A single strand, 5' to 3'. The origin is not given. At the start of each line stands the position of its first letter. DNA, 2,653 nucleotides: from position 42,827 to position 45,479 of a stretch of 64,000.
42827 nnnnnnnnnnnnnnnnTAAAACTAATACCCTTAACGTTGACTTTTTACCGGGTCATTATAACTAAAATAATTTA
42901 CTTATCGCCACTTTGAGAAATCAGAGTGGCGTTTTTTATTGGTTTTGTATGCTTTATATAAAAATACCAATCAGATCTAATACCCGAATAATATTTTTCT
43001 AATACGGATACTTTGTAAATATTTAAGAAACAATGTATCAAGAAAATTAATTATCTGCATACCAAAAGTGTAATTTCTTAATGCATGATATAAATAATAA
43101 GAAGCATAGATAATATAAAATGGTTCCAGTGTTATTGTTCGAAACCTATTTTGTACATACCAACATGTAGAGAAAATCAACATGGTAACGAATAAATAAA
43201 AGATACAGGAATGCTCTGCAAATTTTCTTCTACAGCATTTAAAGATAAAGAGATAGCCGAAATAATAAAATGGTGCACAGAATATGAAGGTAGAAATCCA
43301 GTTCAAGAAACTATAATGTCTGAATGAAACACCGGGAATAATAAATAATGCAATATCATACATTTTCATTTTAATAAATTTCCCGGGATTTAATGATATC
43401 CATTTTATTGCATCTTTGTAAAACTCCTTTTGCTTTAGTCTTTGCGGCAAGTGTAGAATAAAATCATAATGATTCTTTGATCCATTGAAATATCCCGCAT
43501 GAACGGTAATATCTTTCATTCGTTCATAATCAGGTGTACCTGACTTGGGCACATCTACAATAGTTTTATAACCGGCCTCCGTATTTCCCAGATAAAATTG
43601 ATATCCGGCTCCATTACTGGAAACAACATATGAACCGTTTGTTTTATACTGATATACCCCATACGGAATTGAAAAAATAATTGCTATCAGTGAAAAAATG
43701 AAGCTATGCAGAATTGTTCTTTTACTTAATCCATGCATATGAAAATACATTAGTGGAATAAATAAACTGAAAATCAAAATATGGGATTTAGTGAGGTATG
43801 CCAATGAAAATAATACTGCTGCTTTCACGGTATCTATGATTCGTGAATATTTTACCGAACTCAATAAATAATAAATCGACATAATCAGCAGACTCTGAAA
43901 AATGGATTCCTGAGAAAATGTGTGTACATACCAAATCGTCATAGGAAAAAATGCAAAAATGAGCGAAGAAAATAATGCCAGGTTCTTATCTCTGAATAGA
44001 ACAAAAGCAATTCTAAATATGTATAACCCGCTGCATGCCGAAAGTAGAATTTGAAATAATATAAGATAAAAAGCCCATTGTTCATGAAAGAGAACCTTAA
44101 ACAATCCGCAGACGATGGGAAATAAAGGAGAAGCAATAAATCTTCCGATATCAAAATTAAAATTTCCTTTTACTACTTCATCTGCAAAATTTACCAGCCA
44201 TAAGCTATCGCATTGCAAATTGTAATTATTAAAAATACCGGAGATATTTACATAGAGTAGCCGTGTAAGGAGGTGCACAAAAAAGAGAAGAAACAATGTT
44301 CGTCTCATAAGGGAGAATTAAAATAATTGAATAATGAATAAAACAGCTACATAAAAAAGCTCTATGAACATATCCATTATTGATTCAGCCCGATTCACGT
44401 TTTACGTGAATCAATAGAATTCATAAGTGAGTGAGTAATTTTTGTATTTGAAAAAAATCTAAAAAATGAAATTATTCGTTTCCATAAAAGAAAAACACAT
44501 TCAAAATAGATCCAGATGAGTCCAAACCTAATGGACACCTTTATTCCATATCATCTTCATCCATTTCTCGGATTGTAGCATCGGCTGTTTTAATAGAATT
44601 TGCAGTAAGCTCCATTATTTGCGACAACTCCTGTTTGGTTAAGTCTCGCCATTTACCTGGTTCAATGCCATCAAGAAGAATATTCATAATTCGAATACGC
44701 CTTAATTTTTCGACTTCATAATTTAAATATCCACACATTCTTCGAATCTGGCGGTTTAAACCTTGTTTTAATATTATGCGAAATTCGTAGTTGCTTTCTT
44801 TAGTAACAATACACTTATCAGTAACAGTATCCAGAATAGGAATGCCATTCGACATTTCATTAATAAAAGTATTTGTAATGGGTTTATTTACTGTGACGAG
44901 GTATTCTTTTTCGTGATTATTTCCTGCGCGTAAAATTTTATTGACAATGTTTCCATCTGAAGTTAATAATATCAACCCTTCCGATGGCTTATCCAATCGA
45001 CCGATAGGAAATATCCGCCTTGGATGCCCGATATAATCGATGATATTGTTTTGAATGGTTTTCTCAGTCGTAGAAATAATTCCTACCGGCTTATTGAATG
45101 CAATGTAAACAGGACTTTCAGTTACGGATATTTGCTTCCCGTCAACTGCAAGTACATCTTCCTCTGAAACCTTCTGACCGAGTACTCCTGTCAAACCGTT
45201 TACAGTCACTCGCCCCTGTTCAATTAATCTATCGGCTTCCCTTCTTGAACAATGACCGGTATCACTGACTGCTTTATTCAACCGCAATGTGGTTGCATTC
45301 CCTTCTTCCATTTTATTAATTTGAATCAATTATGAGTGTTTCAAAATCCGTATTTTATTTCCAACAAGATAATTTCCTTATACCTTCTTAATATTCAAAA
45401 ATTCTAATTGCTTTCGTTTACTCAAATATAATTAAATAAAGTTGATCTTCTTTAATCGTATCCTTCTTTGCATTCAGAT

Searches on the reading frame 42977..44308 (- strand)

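Call 60: search_protein_families(library=pfam, proteins=[window:42977-44308:-], max_evalue=0.0001)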
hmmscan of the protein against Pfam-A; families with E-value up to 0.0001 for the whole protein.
window:42977-44308:- (443 aa): 1 family
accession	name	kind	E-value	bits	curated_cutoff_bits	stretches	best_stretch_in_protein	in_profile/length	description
PF13231.12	PMT_2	-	3.2e-09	37.6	26.1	1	61-212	4-151/160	Dolichyl-phosphate-mannose-protein mannosyltransferase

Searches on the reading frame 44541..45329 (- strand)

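Call 60: search_protein_families(library=pfam, proteins=[window:44541-45329:-], max_evalue=0.0001)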
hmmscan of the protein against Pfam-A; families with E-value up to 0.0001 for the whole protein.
window:44541-45329:- (262 aa): 2 families
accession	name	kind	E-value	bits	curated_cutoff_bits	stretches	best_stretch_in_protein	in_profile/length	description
PF00849.27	PseudoU_synth_2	-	5e-20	72.7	26.8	1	75-199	2-150/152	RNA pseudouridylate synthase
PF01479.30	S4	-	1.7e-08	34.5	22.8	1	16-45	2-32/48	S4 domain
